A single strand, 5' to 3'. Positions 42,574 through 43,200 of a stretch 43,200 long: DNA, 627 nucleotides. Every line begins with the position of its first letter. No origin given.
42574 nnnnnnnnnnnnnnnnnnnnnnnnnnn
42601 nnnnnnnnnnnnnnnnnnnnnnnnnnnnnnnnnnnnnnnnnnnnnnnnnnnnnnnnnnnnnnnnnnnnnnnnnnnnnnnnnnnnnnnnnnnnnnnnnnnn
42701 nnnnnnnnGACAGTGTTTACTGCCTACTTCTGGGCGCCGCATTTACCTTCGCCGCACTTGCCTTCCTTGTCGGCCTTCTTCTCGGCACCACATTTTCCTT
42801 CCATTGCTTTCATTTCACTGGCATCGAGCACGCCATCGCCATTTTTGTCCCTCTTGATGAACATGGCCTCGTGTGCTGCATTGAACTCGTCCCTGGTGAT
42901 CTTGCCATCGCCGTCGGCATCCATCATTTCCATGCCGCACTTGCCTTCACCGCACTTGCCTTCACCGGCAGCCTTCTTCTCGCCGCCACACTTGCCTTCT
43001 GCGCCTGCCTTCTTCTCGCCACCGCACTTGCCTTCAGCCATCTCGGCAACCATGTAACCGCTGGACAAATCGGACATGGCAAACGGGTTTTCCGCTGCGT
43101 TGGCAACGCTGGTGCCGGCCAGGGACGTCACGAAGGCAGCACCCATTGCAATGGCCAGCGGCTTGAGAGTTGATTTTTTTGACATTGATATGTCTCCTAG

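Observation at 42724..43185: Precursor architecture: two canonical EF-hands sandwiched between 4 + 3 EGKCG units, encoded by near-identical 15-mers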

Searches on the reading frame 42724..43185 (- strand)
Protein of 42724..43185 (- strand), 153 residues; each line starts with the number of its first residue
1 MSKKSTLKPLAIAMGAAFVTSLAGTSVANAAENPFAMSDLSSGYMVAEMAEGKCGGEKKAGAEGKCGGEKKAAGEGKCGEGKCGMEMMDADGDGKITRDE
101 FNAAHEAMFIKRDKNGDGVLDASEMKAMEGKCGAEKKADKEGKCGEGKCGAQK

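Call 3: search_protein_families(library=pfam, proteins=[window:42724-43185:-], max_evalue=0.1)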
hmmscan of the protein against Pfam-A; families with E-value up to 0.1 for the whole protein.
window:42724-43185:- (153 aa): 4 families
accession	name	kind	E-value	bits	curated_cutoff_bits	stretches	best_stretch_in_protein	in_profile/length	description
PF13202.12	EF-hand_5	-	1.4e-10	40.6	25.9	2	86-102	6-22/25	EF hand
PF00036.39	EF-hand_1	-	2.1e-10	39.8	25.4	2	85-103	6-24/29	EF hand domain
PF13405.12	EF-hand_6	-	7.4e-08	31.9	25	1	87-104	8-25/30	EF-hand domain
PF13499.12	EF-hand_7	-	3.7e-06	27.6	30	1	85-103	46-64/67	EF-hand domain pair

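Call 4: search_protein_families(library=ncbifam, proteins=[window:42724-43185:-], max_evalue=0.1)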
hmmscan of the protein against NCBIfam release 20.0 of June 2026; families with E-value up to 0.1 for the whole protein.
window:42724-43185:- (153 aa): 6 families
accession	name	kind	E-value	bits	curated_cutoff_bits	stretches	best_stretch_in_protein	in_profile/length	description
NF050137.2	KCGExKCG_twice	domain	4.7e-15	55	19.5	3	126-151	3-28/29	HvfA family oxazolone/thioamide-modified RiPP metallophore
NF050188.1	OxThioModRiPPHvfA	equivalog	2.8e-09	37.5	95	2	121-151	63-95/96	oxazolone/thioamide-modified RiPP metallophore HvfA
NF053806.1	lanmdlnLanM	equivalog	2.2e-08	34.2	135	1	16-131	11-125/132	lanmodulin LanM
NF041410.1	XopAW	subfamily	5.8e-06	26.3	120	1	88-128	112-161/235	XopAW family type III secretion system calcium-binding effector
NF008965.0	PRK12309.1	equivalog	0.00057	19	550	1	86-128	341-382/392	transaldolase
NF038285.1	deiodinase_rel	hypoth_equivalog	0.013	14.9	250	1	87-128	103-139/347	deiodinase family protein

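Call 9: find_homologous_proteins(query=window:42724-43185:-, max_evalue=0.001)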
Query window:42724-43185:- (153 aa): 5757 proteins with E <= 0.001 among 6719 candidates; the best 120 are listed.
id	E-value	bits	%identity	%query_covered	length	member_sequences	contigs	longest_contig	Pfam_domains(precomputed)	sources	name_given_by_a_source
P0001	6.8e-89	314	100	100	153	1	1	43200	PF13405.13,PF13499.13,PF13202.13,PF00036.39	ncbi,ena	-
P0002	7.5e-70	252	86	100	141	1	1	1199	PF13405.13,PF13499.13,PF13202.13,PF00036.39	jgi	jgi:uncharacterized low-complexity protein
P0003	1.2e-67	245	77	100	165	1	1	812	PF13405.13,PF13499.13,PF13202.13,PF00036.39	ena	-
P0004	4.0e-62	227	74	90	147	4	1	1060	PF13405.13,PF13499.13,PF13202.13,PF00036.39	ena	-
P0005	1.3e-57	212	74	100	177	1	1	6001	PF13405.13,PF13499.13,PF13202.13,PF00036.39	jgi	jgi:uncharacterized low-complexity protein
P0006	4.7e-55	204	70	82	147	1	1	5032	PF13405.13,PF13202.13,PF00036.39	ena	-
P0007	1.6e-54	202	63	100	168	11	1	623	PF13405.13,PF13202.13,PF00036.39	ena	-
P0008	7.5e-54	200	67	82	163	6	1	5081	PF13202.13,PF00036.39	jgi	-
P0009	1.6e-52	196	66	95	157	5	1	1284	PF13405.13,PF13202.13,PF00036.39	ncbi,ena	-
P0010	2.8e-52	195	70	100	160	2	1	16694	PF13405.13,PF13499.13,PF13202.13,PF00036.39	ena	-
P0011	4.4e-52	194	65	99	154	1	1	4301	PF13202.13,PF00036.39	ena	-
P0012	5.9e-52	194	62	100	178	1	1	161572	PF13405.13,PF13202.13,PF00036.39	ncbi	-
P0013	6.1e-52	194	72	98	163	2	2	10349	PF13405.13,PF13202.13,PF00036.39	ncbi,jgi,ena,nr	ncbi:MAG TPA: hypothetical protein VM011_14525 [Gammaproteobacteria bacterium]|nr:hypothetical prote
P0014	6.6e-52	194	66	95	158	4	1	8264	PF13405.13,PF13202.13,PF00036.39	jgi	jgi:uncharacterized low-complexity protein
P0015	4.2e-51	191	71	99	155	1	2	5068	PF13405.13,PF13499.13,PF13202.13,PF00036.39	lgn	-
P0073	4.0e-41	159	91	56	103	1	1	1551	-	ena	-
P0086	9.2e-38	148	66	55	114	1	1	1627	-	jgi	jgi:uncharacterized low-complexity protein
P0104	1.9e-36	143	60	95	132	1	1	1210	-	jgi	jgi:uncharacterized low-complexity protein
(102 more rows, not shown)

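Call 14: find_related_loci(query=A1, collection=genome_contigs, flank=4000)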
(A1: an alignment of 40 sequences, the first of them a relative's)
Query A1 (153 aa) in genome_contigs; peptide patterns used: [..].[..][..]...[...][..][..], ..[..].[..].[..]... (x = any residue, [..] = any of these).
599 stretches matched a pattern (row limit reached: there are more); 165 encode a relative of the query (tblastn E <= 1e-3); the best 80 are kept; 80 distinct loci.
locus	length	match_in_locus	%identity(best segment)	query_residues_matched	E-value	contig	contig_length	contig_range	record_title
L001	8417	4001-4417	60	1-150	7e-47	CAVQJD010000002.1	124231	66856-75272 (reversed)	MAG: uncultured Gammaproteobacteria bacterium isolate MFD09779.bin.2.64 genome assembly, contig: contig_27712, whole gen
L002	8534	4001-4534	62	1-153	3e-46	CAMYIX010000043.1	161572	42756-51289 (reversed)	MAG: uncultured Ectothiorhodospiraceae bacterium isolate ES_Gamma_052 genome assembly, contig: scaffold_249, whole genom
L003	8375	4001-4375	66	1-125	2e-45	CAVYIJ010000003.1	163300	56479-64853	MAG: uncultured Halobacteria archaeon isolate MFD03551.bin.2.20 genome assembly, contig: contig_13604, whole genome shot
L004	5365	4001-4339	56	1-124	5e-38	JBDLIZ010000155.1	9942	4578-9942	MAG: Pseudomonadota bacterium isolate MAG064 MAG064_155, whole genome shotgun sequence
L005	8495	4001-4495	59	1-150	2e-36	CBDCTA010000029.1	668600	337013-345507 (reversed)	MAG: Gammaproteobacteria bacterium isolate 5855a647-896d-46ad-840d-d36910132e9f genome assembly, contig: contig_29, whol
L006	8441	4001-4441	51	1-127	1e-35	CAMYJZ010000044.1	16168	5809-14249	MAG: uncultured Ectothiorhodospiraceae bacterium isolate ES_M_Gamma_051 genome assembly, contig: scaffold_2173, whole ge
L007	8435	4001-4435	45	1-144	3e-34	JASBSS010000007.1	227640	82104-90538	MAG: Thiogranum sp. isolate BWSM_145 k141_288878, whole genome shotgun sequence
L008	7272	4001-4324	47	1-127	2e-30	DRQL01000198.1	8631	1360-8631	MAG TPA_asm: Gammaproteobacteria bacterium isolate HyVt-581 HyVt-581_k145_440514, whole genome shotgun sequence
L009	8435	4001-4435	45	1-153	6e-28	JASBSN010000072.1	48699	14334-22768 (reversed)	MAG: Thiogranum sp. isolate BWSM_138 k141_577891, whole genome shotgun sequence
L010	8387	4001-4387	42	1-151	1e-21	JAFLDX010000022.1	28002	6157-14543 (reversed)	MAG: Lysobacterales bacterium isolate UWPOB_RHODAN1 gnl_X_FABCJCJI_21, whole genome shotgun sequence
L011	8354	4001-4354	40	1-130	3e-19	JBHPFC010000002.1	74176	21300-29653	Pseudomonadota bacterium isolate SAG AM-311-I13 NODE_2_length_74176_cov_27.810580, whole genome shotgun sequence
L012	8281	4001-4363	39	7-153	9e-18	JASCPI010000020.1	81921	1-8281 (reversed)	Lysobacteraceae bacterium PS02065 NODE_20_length_81921_cov_10.815219, whole genome shotgun sequence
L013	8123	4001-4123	56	85-125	8e-11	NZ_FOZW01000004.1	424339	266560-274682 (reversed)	Alloyangia pacifica strain DSM 26894, whole genome shotgun sequence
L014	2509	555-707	53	76-126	1e-10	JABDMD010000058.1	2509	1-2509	MAG: Gammaproteobacteria bacterium isolate SS_bin_92 k127_1231590, whole genome shotgun sequence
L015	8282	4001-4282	42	85-148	2e-10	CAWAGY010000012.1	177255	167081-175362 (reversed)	MAG: uncultured Alphaproteobacteria bacterium isolate MFD04944.bin.2.74 genome assembly, contig: contig_52066, whole gen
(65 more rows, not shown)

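Call 18: search_solved_structures(query=window:42724-43185:-, max_evalue=0.01, show_alignments=2)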
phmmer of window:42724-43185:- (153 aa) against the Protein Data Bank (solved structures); distinct sequences matched with E-value up to 0.01: 11.
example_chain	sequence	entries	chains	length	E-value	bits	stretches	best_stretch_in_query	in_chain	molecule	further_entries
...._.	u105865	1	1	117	1.7e-08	38.1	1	83-130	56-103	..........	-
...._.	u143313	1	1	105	2.4e-08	37.6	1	83-130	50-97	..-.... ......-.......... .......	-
1jfj_A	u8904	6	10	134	1.1e-05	29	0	84-124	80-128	CALCIUM-BINDING PROTEIN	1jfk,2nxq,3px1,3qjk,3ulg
2m7n_A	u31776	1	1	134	1.2e-05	28.9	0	82-124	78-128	Calcium-binding protein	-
2jnx_A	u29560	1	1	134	2.4e-05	27.9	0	83-126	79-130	Calcium binding protein 2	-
1y1x_A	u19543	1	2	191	0.0017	21.9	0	85-128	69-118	Leishmania Major Homolog of Programmed Cell Death 6 Protein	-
2i18_A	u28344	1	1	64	0.0044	20.6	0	85-124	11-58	Calcium-binding protein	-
1yx7_A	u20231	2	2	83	0.0051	20.4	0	103-140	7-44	Calsensin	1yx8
6sjw_A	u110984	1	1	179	0.0058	20.2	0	70-130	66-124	Iron-regulated protein FrpC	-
6sjx_A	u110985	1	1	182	0.0063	20.1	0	70-130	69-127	Iron-regulated protein FrpC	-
4zcu_A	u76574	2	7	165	0.0063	20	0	103-129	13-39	Calcium-binding mitochondrial carrier protein SCaMC-1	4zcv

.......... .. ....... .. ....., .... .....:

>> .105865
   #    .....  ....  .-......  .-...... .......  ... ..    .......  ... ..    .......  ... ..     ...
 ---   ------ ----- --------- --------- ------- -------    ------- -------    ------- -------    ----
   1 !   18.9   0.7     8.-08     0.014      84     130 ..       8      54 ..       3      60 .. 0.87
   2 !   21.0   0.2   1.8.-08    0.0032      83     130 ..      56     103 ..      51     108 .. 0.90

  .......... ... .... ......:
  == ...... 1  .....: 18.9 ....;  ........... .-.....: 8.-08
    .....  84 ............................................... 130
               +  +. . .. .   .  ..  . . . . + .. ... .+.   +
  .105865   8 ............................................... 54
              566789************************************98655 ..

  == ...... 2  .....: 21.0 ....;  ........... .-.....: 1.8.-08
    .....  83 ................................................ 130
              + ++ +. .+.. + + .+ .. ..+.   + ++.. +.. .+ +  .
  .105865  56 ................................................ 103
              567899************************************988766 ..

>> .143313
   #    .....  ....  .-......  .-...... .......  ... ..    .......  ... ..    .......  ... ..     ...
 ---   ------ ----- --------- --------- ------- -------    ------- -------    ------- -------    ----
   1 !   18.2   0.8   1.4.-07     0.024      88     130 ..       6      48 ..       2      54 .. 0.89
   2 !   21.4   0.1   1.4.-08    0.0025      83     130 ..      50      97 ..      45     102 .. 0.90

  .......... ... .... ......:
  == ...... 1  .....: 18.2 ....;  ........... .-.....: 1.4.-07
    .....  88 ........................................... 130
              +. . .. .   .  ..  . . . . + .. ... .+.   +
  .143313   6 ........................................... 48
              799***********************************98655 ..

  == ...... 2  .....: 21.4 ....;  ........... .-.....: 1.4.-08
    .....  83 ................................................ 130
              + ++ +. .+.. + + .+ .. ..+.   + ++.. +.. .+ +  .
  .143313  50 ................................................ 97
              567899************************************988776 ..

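Call 25: find_encoding_contigs(protein=P0003, flank=1000, max_places=2)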
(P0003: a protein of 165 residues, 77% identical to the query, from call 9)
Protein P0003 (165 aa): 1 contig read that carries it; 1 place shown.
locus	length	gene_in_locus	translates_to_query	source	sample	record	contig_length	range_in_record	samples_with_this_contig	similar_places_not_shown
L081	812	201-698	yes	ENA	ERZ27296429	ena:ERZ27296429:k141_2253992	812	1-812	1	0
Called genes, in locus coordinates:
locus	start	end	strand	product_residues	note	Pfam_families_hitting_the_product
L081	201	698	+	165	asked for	PF00036:EF-hand_1 (faint), PF13202:EF-hand_5 (faint), PF13405:EF-hand_6 (faint), PF13499:EF-hand_7 (faint)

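Call 26: find_encoding_contigs(protein=P0002, flank=1000, max_places=2)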
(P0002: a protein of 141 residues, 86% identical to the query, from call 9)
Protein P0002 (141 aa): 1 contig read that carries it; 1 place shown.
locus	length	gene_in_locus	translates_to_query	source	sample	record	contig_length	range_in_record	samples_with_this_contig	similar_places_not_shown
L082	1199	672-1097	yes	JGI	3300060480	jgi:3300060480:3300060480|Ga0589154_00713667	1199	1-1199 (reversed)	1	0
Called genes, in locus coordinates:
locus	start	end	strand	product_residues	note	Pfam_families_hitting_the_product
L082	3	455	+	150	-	?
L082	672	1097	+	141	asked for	PF00036:EF-hand_1 (faint), PF13202:EF-hand_5 (faint), PF13405:EF-hand_6 (faint), PF13499:EF-hand_7 (faint)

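Call 32: predict_structure(alignment_id=A1)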
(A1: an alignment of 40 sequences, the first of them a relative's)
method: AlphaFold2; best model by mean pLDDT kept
length: 153 residues; sequences in the alignment: 40
mean_pLDDT: 53.3   pTM: 0.29
mean pLDDT of the five models: 53.3, 53.2, 52.7, 52.4, 49.2
residues with pLDDT >= 90: 0; 70-90: 34; 50-70: 37; < 50: 82
segments of 3 or more residues with pLDDT < 50: 1-3, 23-26, 28-30, 47-83, 129-153
pLDDT, mean of each block of 10 residues (from residue 1): 51 51 48 52 45 39 38 39 56 79 81 82 64 40 40 37
secondary structure, 60 per line:
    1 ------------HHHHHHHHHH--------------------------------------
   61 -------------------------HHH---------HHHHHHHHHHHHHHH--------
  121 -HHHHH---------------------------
elements in order: H13-22 H98-112 H122-126

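Call 36: fold_search(model_id=the predicted structure, library=pdb)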
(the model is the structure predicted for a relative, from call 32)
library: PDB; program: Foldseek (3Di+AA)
matches with E <= 10: 2; with E <= 0.001: 0
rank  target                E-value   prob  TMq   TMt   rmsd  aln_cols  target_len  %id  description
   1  9gto                  1.3e+00  0.47  0.16  0.15  13.7        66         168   24  NCS-1 bound to a FDA ligand 1 (released 2025-11-19)
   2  2lqp_MODEL_1_A        6.5e+00  0.10  0.14  0.30  10.1        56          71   21  NMR solution structure of the Ca2+-Calmodulin C-terminal domain in a complex with a peptide (NSCaTE) from the  (released 2012-06-06)

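Call 48: search_protein_families(library=pfam, proteins=[L005:739-2757:+, L005:2761-3153:+, L005:3162-3794:+, L005:4596-6038:-, L005:6053-7705:-], max_evalue=0.001)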
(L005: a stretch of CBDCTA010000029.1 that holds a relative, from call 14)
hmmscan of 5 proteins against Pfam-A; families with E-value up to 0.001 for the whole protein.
L005:739-2757:+ (672 aa): 6 families
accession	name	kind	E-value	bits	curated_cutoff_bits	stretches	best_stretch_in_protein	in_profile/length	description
PF09334.17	tRNA-synt_1g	-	1.3e-158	528.3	20.1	1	5-392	1-390/391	tRNA synthetases class I (M)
PF01588.26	tRNA_bind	-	1.1e-23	83.5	27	1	573-669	1-95/96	Putative tRNA binding domain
PF00133.28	tRNA-synt_1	-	4.5e-17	62.4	22.7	2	7-240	27-243/414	tRNA synthetases class I (I, L, M and V)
PF01406.26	tRNA-synt_1e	-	1.5e-11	44.7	27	1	314-357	238-282/301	tRNA synthetases class I (C) catalytic domain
PF01921.24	tRNA-synt_1f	-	1.7e-06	27.7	27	1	313-358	267-312/360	tRNA synthetases class I (K)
PF19303.5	Anticodon_3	-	4.3e-06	27.1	23.5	1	419-542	21-142/152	Anticodon binding domain of methionyl tRNA ligase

L005:2761-3153:+ (130 aa): 11 families
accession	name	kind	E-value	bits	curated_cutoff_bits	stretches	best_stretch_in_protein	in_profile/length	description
PF14697.11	Fer4_21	-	5.1e-18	65.4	35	1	15-69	1-59/59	4Fe-4S dicluster domain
PF00037.32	Fer4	-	1.5e-11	44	21.1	1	16-37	2-23/24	4Fe-4S binding domain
PF12838.12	Fer4_7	-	3.9e-08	34.1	27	1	9-36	25-52/52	4Fe-4S dicluster domain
PF12797.12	Fer4_2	-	2e-07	31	24.5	1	16-34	4-22/22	4Fe-4S binding domain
PF13187.11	Fer4_9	-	1.4e-06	28.6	27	1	21-67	1-52/52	4Fe-4S dicluster domain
PF25160.1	LdpA_Fe-S-bd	-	1.7e-06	28.1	27.6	0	44-68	20-44/49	LdpA Fe-S cluster-binding domain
PF13237.11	Fer4_10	-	2.2e-06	27.9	25.5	1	16-63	3-53/53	4Fe-4S dicluster domain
PF13484.11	Fer4_16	-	3.5e-06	28.2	30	1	21-40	1-20/66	4Fe-4S double cluster binding domain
PF12837.12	Fer4_6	-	7.7e-06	26.1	25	1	15-37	2-24/24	4Fe-4S binding domain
PF12800.12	Fer4_4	-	3.2e-05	24.4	24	1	20-34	2-16/17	4Fe-4S binding domain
PF12798.12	Fer4_3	-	0.00081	20.5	27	0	22-36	1-15/15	4Fe-4S binding domain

L005:3162-3794:+ (210 aa): 4 families
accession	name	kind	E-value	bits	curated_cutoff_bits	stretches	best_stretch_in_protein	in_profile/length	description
PF00730.31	HhH-GPD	-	1.2e-26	93.6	26.2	1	34-168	1-107/108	HhH-GPD superfamily base excision DNA repair protein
PF00633.29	HHH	-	8.4e-08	32.1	24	1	104-126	6-28/30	Helix-hairpin-helix motif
PF10576.14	EndIII_4Fe-2S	-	4.7e-06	27.2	20.5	1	187-203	1-17/17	Iron-sulfur binding domain of endonuclease III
PF22175.2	Ogg-HhH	-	0.00023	21.2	27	1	28-151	19-145/173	8-oxoguanine DNA glycosylase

L005:4596-6038:- (480 aa): 1 family
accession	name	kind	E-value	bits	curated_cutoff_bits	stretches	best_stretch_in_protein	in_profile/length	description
PF00171.27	Aldedh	-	2.2e-121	406.1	23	1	18-470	7-458/461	Aldehyde dehydrogenase family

L005:6053-7705:- (550 aa): 3 families
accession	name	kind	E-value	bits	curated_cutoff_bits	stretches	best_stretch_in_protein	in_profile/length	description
PF02775.26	TPP_enzyme_C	-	1.5e-38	132.4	21.9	1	383-529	1-151/151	Thiamine pyrophosphate enzyme, C-terminal TPP binding domain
PF02776.23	TPP_enzyme_N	-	1.8e-36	125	26.8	1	1-118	1-119/119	Thiamine pyrophosphate enzyme, N-terminal TPP binding domain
PF00205.28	TPP_enzyme_M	-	9.4e-32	110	30.4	1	187-321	1-137/137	Thiamine pyrophosphate enzyme, central domain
